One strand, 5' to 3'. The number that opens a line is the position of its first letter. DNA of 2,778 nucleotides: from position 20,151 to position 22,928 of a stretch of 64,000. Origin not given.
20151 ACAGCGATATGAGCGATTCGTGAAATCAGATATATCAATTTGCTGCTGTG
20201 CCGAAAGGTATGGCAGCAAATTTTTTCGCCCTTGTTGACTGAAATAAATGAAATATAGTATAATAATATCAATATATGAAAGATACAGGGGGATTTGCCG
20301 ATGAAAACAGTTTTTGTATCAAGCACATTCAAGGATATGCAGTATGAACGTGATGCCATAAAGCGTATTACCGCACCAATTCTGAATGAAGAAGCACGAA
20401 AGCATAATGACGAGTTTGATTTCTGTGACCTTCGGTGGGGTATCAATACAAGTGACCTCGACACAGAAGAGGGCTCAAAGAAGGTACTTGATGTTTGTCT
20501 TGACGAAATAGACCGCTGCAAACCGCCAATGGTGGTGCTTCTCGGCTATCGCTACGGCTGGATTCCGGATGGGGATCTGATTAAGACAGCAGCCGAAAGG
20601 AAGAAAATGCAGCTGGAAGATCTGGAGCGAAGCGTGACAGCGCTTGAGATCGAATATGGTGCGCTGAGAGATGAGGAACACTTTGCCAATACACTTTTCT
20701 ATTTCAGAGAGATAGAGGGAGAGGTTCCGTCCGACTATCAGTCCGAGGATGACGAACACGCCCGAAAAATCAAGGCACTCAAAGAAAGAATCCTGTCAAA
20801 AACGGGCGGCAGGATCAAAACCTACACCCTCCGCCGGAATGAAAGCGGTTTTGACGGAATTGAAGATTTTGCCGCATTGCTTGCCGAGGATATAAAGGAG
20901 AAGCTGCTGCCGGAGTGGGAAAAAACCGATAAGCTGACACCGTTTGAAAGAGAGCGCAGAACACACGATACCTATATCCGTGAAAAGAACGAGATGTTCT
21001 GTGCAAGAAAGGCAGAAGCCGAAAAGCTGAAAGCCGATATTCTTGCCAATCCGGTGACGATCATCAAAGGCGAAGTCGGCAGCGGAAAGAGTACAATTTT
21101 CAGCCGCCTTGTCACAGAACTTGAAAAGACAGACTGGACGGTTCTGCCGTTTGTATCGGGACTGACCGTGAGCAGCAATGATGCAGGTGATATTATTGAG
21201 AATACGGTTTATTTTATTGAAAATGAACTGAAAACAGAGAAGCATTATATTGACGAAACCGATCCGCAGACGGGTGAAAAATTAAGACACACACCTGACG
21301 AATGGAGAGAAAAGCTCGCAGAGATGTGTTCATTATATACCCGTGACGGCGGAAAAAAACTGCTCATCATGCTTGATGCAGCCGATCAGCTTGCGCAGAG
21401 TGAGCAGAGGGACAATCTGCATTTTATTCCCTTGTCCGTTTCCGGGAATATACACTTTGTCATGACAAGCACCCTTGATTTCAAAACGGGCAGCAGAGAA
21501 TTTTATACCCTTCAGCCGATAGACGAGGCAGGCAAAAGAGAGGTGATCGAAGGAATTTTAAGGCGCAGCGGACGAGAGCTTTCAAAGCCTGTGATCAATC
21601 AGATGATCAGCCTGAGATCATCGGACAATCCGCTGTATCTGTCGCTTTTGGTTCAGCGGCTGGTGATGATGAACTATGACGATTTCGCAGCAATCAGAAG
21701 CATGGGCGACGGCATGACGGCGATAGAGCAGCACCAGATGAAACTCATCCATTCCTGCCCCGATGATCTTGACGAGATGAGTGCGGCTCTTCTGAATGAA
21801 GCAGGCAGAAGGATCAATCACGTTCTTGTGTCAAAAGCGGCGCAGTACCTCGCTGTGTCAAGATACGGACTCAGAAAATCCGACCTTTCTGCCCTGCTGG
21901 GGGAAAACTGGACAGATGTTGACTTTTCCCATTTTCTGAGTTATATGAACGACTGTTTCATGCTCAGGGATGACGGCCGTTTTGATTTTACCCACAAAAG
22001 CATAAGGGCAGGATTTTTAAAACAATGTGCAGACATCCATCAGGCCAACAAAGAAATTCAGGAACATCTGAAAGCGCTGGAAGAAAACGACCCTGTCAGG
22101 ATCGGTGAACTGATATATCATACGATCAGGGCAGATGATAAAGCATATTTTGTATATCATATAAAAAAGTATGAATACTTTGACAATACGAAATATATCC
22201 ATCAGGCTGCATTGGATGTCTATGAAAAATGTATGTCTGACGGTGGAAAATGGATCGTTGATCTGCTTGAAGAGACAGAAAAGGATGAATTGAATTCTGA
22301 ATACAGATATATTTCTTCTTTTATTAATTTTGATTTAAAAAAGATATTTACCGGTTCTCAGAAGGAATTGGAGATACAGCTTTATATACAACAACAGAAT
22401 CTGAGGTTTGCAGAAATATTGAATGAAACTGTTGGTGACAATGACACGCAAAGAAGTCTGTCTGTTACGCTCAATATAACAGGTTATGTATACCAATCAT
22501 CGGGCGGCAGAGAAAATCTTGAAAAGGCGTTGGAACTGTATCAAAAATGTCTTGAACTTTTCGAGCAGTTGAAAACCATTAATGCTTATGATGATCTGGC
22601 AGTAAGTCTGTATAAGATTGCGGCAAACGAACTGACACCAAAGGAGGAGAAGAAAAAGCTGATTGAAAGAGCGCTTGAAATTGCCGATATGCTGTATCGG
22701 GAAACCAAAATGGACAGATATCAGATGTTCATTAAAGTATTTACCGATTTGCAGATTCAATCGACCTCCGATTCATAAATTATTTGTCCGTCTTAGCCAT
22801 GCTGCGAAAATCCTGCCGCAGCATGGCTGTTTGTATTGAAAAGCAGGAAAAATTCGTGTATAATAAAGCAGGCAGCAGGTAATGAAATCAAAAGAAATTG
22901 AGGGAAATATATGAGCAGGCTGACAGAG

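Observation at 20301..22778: DUF4062 (TIR/Rossmann-like) - STAND NTPase - TPR protein: candidate single-gene antiphage or abortive-infection sensor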

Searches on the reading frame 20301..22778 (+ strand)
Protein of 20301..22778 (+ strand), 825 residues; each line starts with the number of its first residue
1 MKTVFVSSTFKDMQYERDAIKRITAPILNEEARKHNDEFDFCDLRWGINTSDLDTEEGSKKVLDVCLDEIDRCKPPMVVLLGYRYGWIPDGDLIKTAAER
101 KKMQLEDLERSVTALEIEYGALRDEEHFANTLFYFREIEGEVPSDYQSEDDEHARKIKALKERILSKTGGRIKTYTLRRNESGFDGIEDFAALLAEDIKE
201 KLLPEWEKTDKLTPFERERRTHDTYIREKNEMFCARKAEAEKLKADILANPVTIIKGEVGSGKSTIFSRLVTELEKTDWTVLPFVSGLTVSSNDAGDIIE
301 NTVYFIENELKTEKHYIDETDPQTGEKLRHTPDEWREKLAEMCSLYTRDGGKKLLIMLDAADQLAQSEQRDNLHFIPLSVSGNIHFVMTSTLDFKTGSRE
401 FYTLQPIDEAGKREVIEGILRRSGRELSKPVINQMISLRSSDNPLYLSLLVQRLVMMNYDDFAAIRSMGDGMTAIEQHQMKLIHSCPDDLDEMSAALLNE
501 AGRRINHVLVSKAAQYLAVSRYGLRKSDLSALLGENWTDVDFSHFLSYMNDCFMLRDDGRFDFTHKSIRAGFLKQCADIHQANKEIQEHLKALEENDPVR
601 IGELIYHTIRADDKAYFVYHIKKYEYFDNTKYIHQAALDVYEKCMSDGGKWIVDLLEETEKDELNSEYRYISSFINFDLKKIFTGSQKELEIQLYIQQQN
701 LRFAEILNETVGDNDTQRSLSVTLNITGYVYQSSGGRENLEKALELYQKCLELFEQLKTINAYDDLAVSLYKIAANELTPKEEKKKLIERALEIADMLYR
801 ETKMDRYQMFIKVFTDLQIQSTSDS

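Call 3: search_protein_families(library=pfam, proteins=[window:20301-22778:+], max_evalue=1)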
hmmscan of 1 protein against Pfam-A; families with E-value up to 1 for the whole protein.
window:20301-22778:+ (825 aa): 20 families
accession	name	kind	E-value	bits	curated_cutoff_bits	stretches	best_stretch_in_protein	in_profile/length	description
PF13271.11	DUF4062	-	7.3e-13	49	24.7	1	4-98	2-68/82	Domain of unknown function (DUF4062)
PF24883.2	NPHP3_N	-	4e-07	30.8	24.8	1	250-390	22-163/164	Nephrocystin 3, N-terminal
PF25199.1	nSTAND_NTPase5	-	6e-06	26.6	34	1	250-298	41-90/145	Novel STAND NTPase 5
PF20703.3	nSTAND1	-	7.1e-06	26.3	27.1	1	225-450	8-229/379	Novel STAND NTPase 1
PF13401.12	AAA_22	-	4.9e-05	24.1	27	1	252-376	7-104/130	AAA domain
PF20720.3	nSTAND3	-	0.0021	18.2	27.2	1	249-286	16-52/155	Novel STAND NTPase 3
PF13191.12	AAA_16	-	0.016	16.1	32.6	1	251-367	25-147/167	AAA ATPase domain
PF02492.25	cobW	-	0.024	14.6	20.7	1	251-281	1-32/180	CobW/HypB/UreG, nucleotide-binding domain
PF04212.24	MIT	-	0.025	15.1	30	1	738-759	18-39/66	MIT (microtubule interacting and transport) domain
PF03266.21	NTPase_1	-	0.027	14.7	23.9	1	254-283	3-32/168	NTPase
PF12775.13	AAA_7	-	0.038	14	25.8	1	253-303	36-86/181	P-loop containing dynein motor region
PF03193.22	RsgA_GTPase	-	0.044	14.1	30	1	208-275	62-131/174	RsgA GTPase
PF05729.18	NACHT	-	0.051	13.8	26.7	1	252-281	2-31/167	NACHT domain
PF13424.12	TPR_12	-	0.062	13.9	30.1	1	738-771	17-56/77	Tetratricopeptide repeat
PF00005.33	ABC_tran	-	0.073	14.1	25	1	243-281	4-42/137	ABC transporter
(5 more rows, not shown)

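Call 4: search_protein_families(library=padloc, proteins=[window:20301-22778:+], max_evalue=1)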
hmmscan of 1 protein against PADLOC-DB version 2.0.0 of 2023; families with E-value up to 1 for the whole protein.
window:20301-22778:+ (825 aa): 2 families
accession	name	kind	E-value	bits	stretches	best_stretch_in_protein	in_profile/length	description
PDLC04140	mad8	-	0.0063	14.1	1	241-277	18-54/314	mads_8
PDLC00914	TRIP13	-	0.023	12.1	1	249-273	70-94/302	TRIP13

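Call 5: search_protein_families(library=ncbifam, proteins=[window:20301-22778:+], max_evalue=1)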
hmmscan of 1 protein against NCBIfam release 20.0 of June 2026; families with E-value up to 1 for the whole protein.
window:20301-22778:+ (825 aa): 1 family
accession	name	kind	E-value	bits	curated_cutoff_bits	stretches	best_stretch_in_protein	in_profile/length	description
NF040873.1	AztA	equivalog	0.084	12.4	220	1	241-272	9-40/191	zinc ABC transporter ATP-binding protein AztA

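Call 6: find_homologous_proteins(query=window:20301-22778:+, max_evalue=0.001)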
Query window:20301-22778:+ (825 aa): 829 proteins with E <= 0.001 among 8000 candidates; the best 120 are listed.
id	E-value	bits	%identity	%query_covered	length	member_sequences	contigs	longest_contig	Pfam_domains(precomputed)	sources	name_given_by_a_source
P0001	0.0e+0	1404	99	76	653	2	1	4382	PF24883.3,PF13271.12,PF20703.4,PF25199.2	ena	-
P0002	0.0e+0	1294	62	97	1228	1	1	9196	PF10952.16,PF13271.12,PF20703.4,PF08238.19,PF24883.3,PF00515.35,PF04212.25,PF13424.13,PF22129.2,PF07719.24,PF00367.26,PF25199.2,PF20720.4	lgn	-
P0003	0.0e+0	1293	62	96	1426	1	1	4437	PF13414.13,PF24883.3,PF00515.35,PF13271.12,PF13424.13,PF08238.19,PF07719.24,PF25199.2,PF13374.13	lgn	-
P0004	0.0e+0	1235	62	96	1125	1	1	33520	PF24883.3,PF00515.35,PF13271.12,PF13424.13,PF20703.4,PF25199.2,PF13374.13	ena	-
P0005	0.0e+0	1211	61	94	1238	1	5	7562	PF24883.3,PF13271.12,PF13424.13,PF22129.2,PF20703.4,PF00367.26,PF20720.4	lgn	-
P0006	0.0e+0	1209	63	92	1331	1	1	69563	PF24883.3,PF00515.35,PF13424.13,PF24885.2,PF25199.2,PF13374.13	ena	-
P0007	0.0e+0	1197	57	99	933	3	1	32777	PF24883.3,PF13271.12,PF20703.4,PF20720.4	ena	-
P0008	0.0e+0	1149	62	94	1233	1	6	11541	PF24883.3,PF10952.16,PF13271.12,PF13424.13,PF20703.4,PF20720.4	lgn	-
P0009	0.0e+0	1143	62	96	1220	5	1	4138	PF24883.3,PF13271.12,PF13424.13,PF22129.2,PF20703.4,PF13181.13,PF00367.26,PF25199.2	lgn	-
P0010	0.0e+0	1140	65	92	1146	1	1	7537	PF24883.3,PF00515.35,PF13271.12,PF13424.13,PF20703.4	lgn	-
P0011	0.0e+0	1137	57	96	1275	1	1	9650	PF24883.3,PF10952.16,PF13271.12,PF13424.13,PF22129.2,PF24885.2,PF20703.4,PF13374.13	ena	-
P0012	0.0e+0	1128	58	94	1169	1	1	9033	PF24883.3,PF04212.25,PF13271.12,PF13424.13,PF13401.13,PF20703.4,PF25199.2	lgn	-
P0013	0.0e+0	1117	57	99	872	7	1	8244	PF24883.3,PF13271.12,PF20703.4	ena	-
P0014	0.0e+0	1103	63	94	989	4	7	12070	PF24883.3,PF13271.12,PF20703.4,PF25199.2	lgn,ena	-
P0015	0.0e+0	1100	61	92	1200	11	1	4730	PF24883.3,PF13271.12,PF13424.13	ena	-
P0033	1.6e-235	802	51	92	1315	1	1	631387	PF24883.3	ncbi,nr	ncbi:MAG: DUF4062 domain-containing protein [Clostridiales bacterium]|nr:DUF4062 domain-containing p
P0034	2.2e-234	799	40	98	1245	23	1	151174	PF24883.3,PF04212.25,PF13271.12,PF05729.19,PF13424.13,PF13401.13,PF08238.19,PF02609.22,PF13191.13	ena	-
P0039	3.7e-222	758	45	99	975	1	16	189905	PF24883.3,PF00515.35,PF13271.12,PF13424.13,PF13401.13,PF20720.4,PF13374.13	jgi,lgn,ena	-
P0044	2.2e-212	726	49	87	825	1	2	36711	PF24883.3,PF13271.12,PF20703.4,PF20720.4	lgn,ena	-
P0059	2.5e-200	686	43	92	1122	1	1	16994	PF24883.3,PF00005.34,PF13271.12,PF25199.2,PF20720.4,PF13191.13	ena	-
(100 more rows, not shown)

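Call 7: search_solved_structures(query=window:20301-22778:+, max_evalue=1, show_alignments=2)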
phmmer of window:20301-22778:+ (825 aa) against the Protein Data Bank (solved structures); distinct sequences matched with E-value up to 1: 1.
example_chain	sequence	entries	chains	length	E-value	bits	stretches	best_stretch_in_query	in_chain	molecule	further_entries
11gz_A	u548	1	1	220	2.9e-17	65.6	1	4-198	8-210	Telomerase protein component 1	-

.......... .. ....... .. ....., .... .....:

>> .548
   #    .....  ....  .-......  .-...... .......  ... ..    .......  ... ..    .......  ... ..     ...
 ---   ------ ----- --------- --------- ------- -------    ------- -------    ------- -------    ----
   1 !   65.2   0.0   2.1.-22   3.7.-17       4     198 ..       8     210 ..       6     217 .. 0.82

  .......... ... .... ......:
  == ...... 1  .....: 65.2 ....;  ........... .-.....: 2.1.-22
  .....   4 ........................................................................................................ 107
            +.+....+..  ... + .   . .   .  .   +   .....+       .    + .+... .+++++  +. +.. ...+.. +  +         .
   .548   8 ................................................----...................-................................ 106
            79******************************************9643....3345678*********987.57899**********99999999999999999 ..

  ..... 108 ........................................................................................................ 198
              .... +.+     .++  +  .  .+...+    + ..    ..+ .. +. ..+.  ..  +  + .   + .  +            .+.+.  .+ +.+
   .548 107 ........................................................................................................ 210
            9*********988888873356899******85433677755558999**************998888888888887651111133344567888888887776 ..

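Call 21: find_encoding_contigs(protein=window:20301-22778:+, flank=10000, max_places=6)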
Protein window:20301-22778:+ (825 aa): 3 contigs read that carry it; 3 places shown.
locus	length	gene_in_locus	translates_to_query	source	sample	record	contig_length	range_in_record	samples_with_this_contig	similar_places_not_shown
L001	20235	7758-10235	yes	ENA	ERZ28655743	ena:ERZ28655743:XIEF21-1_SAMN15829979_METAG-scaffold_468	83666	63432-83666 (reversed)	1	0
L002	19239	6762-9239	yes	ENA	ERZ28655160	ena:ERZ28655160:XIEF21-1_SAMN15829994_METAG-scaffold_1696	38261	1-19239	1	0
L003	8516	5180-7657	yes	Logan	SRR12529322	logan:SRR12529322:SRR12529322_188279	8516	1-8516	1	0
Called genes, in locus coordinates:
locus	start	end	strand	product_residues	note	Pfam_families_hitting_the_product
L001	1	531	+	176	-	?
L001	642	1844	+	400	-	PF00009:GTP_EFTU, PF03144:GTP_EFTU_D2, PF03143:GTP_EFTU_D3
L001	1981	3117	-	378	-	-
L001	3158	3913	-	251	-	PF01183:Glyco_hydro_25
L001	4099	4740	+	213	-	PF02223:Thymidylate_kin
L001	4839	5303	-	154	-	PF03073:TspO_MBR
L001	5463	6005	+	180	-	PF00255:GSHPx, PF00578:AhpC-TSA (weak)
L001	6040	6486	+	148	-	PF22381:Staph_reg_Sar_Rot, PF12802:MarR_2, PF01047:MarR, PF13463:HTH_27, PF13601:HTH_34 (faint)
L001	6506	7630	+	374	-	PF01545:Cation_efflux, PF16916:ZT_dimer (weak)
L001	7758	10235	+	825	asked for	PF13271:DUF4062, PF20703:nSTAND1 (faint), PF25199:nSTAND_NTPase5 (faint), PF24883:NPHP3_N (weak)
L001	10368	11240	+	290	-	PF00398:RrnaAD, PF13649:Methyltransf_25 (faint)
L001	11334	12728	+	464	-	PF08245:Mur_ligase_M, PF02875:Mur_ligase_C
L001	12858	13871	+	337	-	PF05343:Peptidase_M42, PF01546:Peptidase_M20 (weak)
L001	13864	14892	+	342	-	PF05343:Peptidase_M42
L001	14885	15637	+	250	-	PF00583:Acetyltransf_1, PF13673:Acetyltransf_10 (weak), PF13508:Acetyltransf_7, PF08445:FR47 (weak)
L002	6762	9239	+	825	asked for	PF13271:DUF4062, PF20703:nSTAND1 (faint), PF25199:nSTAND_NTPase5 (faint), PF24883:NPHP3_N (weak)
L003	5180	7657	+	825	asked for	PF13271:DUF4062, PF20703:nSTAND1 (faint), PF25199:nSTAND_NTPase5 (faint), PF24883:NPHP3_N (weak)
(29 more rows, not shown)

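Call 28: find_encoding_contigs(protein=P0004, flank=10000, max_places=2)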
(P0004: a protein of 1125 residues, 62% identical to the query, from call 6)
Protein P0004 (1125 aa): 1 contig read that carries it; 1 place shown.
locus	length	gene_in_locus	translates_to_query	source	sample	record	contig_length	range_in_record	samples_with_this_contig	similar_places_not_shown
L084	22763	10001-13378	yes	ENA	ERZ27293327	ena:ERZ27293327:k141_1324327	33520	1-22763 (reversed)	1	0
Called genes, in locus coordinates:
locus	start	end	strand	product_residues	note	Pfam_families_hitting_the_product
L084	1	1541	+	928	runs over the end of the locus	PF01915:Glyco_hydro_3_C, PF14310:Fn3-like, PF00933:Glyco_hydro_3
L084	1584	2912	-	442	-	PF01235:Na_Ala_symp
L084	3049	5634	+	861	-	PF02861:Clp_N, PF23569:NBD_SMAX1, PF00004:AAA, PF17871:AAA_lid_9, PF00158:Sigma54_activat, PF00004:AAA, PF07724:AAA_2, PF07728:AAA_5, +12 more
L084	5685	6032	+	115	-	-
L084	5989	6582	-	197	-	PF00583:Acetyltransf_1, PF13508:Acetyltransf_7, PF13673:Acetyltransf_10 (weak)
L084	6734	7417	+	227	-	PF00545:Ribonuclease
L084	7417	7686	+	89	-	PF01337:Barstar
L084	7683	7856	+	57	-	PF14056:DUF4250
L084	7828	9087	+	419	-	PF17651:Raco_middle, PF14574:RACo_C_ter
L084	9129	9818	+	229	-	PF01522:Polysacc_deac_1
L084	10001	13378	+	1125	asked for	PF13271:DUF4062, PF20703:nSTAND1 (weak), PF24883:NPHP3_N (weak), PF25199:nSTAND_NTPase5 (faint), PF00515:TPR_1 (faint), PF13374:TPR_10 (faint), PF13424:TPR_12 (faint)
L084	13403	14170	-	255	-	PF13230:GATase_4, PF13522:GATase_6 (weak)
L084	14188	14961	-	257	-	PF02463:SMC_N, PF00005:ABC_tran, PF09818:ABC_ATPase (faint), PF13166:AAA_13 (faint), PF13304:AAA_21 (weak)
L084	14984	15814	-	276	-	PF00528:BPD_transp_1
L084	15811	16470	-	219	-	PF00528:BPD_transp_1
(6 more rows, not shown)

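Call 29: find_encoding_contigs(protein=P0006, flank=10000, max_places=2)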
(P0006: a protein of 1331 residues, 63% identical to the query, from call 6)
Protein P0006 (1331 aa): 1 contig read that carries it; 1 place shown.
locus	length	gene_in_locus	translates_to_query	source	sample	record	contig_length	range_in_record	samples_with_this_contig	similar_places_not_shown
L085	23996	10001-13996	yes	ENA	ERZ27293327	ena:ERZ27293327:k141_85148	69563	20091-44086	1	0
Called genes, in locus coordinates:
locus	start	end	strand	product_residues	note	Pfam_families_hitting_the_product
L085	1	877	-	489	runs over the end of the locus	-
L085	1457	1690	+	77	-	PF13443:HTH_26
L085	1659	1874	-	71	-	-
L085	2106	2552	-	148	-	-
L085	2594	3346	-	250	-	-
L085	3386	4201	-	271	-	PF04542:Sigma70_r2 (weak)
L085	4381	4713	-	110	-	-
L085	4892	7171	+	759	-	PF12770:CHAT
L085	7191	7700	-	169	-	-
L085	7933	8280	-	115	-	PF13475:DUF4116 (faint)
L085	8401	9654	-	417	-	PF13173:AAA_14, PF13635:DUF4143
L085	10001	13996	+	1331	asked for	PF13374:TPR_10 (faint), PF24883:NPHP3_N (faint), PF25199:nSTAND_NTPase5 (faint), PF13424:TPR_12 (faint), PF24885:TPR_NPHP3 (faint), PF00515:TPR_1 (faint)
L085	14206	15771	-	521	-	PF13396:PLDc_N (weak), PF13091:PLDc_2, PF00614:PLDc, PF13091:PLDc_2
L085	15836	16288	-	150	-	PF22381:Staph_reg_Sar_Rot, PF01047:MarR, PF12802:MarR_2 (weak), PF13463:HTH_27 (weak), PF13601:HTH_34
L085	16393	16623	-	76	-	PF00550:PP-binding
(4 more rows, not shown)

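Call 30: find_encoding_contigs(protein=P0007, flank=10000, max_places=2)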
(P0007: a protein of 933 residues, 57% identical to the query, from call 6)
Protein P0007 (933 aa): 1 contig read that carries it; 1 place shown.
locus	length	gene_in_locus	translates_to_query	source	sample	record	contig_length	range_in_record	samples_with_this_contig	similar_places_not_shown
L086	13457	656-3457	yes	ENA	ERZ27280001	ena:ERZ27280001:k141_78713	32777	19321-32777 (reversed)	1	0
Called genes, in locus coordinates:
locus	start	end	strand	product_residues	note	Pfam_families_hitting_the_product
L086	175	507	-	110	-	PF00561:Abhydrolase_1 (weak), PF12146:Hydrolase_4 (weak)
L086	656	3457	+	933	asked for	PF13271:DUF4062, PF20703:nSTAND1 (weak), PF20720:nSTAND3 (faint), PF24883:NPHP3_N (weak)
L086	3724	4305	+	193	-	PF00132:Hexapep, PF14602:Hexapep_2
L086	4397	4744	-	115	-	PF01638:HxlR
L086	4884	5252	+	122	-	PF12893:Lumazine_bd_2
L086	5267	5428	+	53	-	PF14512:TM1586_NiRdase (faint), PF00881:Nitroreductase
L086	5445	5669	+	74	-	-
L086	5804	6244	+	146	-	PF13527:Acetyltransf_9 (weak), PF00583:Acetyltransf_1, PF13673:Acetyltransf_10, PF13508:Acetyltransf_7, PF14542:Acetyltransf_CG (weak)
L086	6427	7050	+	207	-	PF02525:Flavodoxin_2, PF03358:FMN_red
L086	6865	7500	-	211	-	-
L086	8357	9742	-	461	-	PF00733:Asn_synthase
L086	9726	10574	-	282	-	PF05050:Methyltransf_21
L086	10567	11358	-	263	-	-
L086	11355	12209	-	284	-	PF01136:Peptidase_U32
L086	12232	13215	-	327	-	PF00890:FAD_binding_2, PF01494:FAD_binding_3, PF01946:Thi4, PF03486:HI0933_like, PF07992:Pyr_redox_2 (weak), PF12831:FAD_oxidored, PF13450:NAD_binding_8 (weak), PF13738:Pyr_redox_3 (weak), +2 more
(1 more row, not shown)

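Call 31: find_encoding_contigs(protein=P0034, flank=10000, max_places=2)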
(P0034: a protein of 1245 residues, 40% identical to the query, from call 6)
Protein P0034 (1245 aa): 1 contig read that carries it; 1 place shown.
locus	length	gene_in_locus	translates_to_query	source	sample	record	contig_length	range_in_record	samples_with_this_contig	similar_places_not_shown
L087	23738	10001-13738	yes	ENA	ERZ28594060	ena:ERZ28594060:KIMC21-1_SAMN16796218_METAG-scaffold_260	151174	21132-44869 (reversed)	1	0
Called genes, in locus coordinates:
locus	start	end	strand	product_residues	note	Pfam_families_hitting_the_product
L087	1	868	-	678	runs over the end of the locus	PF13089:PP_kinase_N, PF02503:PP_kinase, PF13091:PLDc_2, PF17941:PP_kinase_C_1, PF13090:PP_kinase_C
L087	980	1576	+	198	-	PF02870:Methyltransf_1N, PF01035:DNA_binding_1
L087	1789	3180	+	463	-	PF01554:MatE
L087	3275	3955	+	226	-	PF19700:DUF6198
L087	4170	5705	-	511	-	PF00239:Resolvase, PF07508:Recombinase, PF13408:Zn_ribbon_recom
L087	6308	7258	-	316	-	PF01076:Mob_Pre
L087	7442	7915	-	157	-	PF06970:RepA_N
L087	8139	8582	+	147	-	PF00583:Acetyltransf_1, PF13673:Acetyltransf_10, PF13508:Acetyltransf_7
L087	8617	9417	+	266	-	PF01381:HTH_3, PF12844:HTH_19, PF13413:HTH_25 (weak), PF13560:HTH_31 (weak)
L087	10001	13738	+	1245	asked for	PF13271:DUF4062, PF02609:Exonuc_VII_S (faint), PF13424:TPR_12 (faint), PF05729:NACHT, PF13191:AAA_16, PF13401:AAA_22 (weak), PF24883:NPHP3_N, PF04212:MIT (faint), +1 more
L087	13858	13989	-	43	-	PF12116:SpoIIID, PF13384:HTH_23 (weak)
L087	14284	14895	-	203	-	PF00578:AhpC-TSA, PF08534:Redoxin, PF00085:Thioredoxin, PF13098:Thioredoxin_2, PF13905:Thioredoxin_8 (weak)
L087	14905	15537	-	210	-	PF02683:DsbD_TM, PF13386:DsbD_2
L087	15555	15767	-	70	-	-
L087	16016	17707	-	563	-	PF07992:Pyr_redox_2, PF13738:Pyr_redox_3 (faint), PF00070:Pyr_redox, PF02852:Pyr_redox_dim, PF00581:Rhodanese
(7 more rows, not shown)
